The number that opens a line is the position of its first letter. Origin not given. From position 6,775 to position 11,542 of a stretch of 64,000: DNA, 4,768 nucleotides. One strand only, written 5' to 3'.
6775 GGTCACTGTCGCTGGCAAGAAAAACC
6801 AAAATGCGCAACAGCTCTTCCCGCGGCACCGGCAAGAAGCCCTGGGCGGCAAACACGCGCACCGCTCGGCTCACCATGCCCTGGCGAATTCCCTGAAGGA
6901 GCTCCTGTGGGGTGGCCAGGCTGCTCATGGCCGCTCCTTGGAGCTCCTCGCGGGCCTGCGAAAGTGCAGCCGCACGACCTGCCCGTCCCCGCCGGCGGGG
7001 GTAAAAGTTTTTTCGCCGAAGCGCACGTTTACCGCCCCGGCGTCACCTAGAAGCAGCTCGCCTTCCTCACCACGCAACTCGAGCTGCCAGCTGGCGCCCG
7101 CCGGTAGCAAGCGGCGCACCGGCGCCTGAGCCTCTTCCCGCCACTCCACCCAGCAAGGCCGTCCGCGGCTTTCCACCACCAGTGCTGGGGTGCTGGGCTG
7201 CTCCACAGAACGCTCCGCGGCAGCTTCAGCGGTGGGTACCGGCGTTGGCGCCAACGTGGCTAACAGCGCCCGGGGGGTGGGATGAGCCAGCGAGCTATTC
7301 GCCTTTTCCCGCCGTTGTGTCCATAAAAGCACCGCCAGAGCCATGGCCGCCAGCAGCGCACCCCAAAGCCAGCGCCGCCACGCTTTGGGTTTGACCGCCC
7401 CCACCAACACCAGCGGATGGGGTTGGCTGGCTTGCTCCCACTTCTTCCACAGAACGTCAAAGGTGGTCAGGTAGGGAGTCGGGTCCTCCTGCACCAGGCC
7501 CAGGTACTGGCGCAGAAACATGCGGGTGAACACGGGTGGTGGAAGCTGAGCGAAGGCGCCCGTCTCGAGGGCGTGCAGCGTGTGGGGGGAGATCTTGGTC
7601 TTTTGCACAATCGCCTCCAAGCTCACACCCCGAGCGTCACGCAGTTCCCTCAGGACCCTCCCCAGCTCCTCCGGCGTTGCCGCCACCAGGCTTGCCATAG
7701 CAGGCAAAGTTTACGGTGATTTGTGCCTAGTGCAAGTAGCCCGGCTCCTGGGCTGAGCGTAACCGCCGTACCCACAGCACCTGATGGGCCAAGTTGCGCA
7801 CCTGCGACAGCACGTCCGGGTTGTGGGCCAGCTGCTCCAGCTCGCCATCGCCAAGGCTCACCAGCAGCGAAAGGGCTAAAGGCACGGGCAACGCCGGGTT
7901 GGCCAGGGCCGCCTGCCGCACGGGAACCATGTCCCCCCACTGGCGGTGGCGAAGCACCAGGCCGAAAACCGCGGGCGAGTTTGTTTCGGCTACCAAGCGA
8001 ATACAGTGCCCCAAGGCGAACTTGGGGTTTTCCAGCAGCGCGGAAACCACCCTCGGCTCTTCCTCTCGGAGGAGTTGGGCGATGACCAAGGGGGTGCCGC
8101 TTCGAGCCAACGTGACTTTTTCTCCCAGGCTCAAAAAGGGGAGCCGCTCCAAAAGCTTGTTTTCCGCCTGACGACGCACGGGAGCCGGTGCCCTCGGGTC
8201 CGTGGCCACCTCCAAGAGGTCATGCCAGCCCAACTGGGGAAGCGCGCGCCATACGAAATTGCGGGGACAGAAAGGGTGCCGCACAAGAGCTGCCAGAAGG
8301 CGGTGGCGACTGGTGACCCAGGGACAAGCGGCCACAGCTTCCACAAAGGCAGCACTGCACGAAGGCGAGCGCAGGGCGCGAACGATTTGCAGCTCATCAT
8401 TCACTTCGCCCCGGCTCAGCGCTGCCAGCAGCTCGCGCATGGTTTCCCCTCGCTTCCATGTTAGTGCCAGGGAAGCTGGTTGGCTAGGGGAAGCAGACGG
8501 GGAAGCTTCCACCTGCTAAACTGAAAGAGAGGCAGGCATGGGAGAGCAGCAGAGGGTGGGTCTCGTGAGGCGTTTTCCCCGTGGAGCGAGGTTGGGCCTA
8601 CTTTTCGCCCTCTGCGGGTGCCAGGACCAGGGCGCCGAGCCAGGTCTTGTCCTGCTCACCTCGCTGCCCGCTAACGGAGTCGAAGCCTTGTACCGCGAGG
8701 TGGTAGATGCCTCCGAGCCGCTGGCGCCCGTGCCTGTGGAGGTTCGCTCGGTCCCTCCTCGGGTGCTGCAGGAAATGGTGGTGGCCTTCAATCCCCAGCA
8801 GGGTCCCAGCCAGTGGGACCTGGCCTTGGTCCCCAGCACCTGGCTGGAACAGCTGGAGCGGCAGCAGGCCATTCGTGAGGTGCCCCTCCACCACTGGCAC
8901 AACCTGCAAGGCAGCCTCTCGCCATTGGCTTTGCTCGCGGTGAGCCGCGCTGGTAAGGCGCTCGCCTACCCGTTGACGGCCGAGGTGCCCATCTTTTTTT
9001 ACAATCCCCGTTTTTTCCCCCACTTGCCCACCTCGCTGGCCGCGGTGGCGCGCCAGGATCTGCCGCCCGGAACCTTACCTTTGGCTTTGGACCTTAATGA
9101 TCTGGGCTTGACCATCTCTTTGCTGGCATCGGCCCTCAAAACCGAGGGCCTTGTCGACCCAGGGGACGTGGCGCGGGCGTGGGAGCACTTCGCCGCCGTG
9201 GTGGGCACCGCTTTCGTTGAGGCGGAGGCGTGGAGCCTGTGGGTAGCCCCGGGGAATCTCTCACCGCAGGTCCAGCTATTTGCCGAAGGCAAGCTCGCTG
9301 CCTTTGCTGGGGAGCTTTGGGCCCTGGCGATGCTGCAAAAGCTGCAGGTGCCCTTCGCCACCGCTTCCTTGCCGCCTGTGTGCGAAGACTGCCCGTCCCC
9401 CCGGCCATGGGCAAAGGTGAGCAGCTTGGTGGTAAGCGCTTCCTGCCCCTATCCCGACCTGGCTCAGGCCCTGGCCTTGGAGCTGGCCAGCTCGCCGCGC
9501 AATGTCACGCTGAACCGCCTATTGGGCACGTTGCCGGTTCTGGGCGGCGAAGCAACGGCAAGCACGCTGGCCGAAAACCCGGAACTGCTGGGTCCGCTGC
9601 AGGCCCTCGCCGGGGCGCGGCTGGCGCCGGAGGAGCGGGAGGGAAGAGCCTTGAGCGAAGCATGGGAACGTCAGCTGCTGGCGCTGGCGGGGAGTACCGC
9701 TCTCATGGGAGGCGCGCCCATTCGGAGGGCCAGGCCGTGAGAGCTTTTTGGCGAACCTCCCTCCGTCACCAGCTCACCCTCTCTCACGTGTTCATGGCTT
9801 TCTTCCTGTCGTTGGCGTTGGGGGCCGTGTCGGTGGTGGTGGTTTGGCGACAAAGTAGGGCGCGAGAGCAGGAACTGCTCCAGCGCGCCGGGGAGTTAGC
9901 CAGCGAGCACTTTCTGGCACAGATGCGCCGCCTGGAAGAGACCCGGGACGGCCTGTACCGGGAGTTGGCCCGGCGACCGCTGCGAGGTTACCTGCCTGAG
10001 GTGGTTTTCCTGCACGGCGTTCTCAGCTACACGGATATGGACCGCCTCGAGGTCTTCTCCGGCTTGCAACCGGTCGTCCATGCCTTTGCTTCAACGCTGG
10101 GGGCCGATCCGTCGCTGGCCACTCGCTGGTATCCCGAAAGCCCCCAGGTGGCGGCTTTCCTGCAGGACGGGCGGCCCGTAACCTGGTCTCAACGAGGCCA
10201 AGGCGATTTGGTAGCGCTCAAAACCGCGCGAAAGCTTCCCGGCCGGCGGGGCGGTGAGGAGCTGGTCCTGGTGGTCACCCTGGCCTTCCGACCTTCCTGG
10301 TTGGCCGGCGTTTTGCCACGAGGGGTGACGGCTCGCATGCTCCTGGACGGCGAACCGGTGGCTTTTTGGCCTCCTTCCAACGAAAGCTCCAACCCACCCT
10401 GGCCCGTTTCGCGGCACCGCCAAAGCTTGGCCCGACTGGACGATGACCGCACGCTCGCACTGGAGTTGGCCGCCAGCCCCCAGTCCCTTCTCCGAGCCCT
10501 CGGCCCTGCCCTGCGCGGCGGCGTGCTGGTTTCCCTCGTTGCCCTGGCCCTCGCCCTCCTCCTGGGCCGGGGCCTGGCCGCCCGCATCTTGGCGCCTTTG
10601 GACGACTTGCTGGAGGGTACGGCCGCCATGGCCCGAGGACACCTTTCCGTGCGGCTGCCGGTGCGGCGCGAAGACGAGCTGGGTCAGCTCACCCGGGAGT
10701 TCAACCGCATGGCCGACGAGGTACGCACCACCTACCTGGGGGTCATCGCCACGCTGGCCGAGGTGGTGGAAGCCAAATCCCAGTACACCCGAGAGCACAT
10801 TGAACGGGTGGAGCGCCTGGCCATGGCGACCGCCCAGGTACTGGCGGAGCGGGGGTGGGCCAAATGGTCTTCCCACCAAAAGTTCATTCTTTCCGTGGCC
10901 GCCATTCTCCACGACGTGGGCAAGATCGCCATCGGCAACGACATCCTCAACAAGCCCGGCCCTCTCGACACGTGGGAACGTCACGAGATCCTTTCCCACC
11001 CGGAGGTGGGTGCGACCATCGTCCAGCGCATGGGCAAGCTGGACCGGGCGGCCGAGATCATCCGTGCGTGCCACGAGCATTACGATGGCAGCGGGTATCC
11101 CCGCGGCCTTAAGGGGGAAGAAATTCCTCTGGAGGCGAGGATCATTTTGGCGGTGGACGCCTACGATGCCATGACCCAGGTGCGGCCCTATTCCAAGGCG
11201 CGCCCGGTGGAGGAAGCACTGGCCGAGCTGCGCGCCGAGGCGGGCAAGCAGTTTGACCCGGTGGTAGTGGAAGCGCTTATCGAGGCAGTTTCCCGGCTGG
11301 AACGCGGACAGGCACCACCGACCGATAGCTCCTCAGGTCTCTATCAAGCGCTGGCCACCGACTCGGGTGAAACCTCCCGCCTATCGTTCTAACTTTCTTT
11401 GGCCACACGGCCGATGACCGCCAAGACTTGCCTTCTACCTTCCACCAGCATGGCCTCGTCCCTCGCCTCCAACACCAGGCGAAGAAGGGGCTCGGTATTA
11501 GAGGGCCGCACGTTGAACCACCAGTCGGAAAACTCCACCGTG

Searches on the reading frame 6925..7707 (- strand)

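Call 69: search_protein_families(library=pfam, proteins=[window:6925-7707:-], max_evalue=0.00001)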
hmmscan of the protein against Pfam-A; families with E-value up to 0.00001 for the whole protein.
window:6925-7707:- (260 aa): 4 families
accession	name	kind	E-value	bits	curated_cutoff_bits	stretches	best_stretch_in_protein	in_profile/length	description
PF13413.12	HTH_25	-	9.6e-18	64.2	24.6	1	19-76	2-59/62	Helix-turn-helix domain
PF13464.11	RodZ_C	-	1.7e-09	37.9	23.9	1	184-247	7-71/72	RodZ C-terminal domain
PF13560.12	HTH_31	-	4.9e-09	36.8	27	1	14-60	1-47/64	Helix-turn-helix domain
PF12844.13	HTH_19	-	1.8e-07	31.4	30.2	1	16-74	1-56/64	Helix-turn-helix domain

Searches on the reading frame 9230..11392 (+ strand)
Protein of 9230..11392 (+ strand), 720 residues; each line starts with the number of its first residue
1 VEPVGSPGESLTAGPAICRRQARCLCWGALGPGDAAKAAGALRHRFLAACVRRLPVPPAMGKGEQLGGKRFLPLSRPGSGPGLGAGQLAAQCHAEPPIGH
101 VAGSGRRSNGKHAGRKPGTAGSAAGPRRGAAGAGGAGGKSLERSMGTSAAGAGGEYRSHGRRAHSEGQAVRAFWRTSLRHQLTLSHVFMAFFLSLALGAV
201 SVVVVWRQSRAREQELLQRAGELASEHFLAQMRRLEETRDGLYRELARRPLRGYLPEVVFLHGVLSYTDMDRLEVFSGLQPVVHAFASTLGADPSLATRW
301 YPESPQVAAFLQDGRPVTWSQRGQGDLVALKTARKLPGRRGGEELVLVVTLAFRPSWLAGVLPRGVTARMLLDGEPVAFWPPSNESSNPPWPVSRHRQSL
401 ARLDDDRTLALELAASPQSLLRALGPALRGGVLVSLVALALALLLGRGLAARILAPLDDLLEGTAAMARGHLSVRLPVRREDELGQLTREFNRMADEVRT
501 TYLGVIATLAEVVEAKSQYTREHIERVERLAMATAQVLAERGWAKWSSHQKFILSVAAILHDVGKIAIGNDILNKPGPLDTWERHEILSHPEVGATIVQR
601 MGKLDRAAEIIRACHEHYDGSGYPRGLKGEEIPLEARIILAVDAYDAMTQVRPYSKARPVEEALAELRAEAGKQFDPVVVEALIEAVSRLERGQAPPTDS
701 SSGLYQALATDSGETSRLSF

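Call 69: search_protein_families(library=pfam, proteins=[window:9230-11392:+], max_evalue=0.00001)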
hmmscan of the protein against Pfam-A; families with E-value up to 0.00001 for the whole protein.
window:9230-11392:+ (720 aa): 3 families
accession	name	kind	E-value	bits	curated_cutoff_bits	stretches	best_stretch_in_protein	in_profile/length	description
PF13487.12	HD_5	-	8.7e-34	117.1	27.2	1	512-679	6-170/170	HD domain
PF01966.28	HD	-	3.2e-18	66.5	22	1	522-648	3-116/116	HD domain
PF00672.30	HAMP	-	1.9e-15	57.3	25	1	449-499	2-52/53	HAMP domain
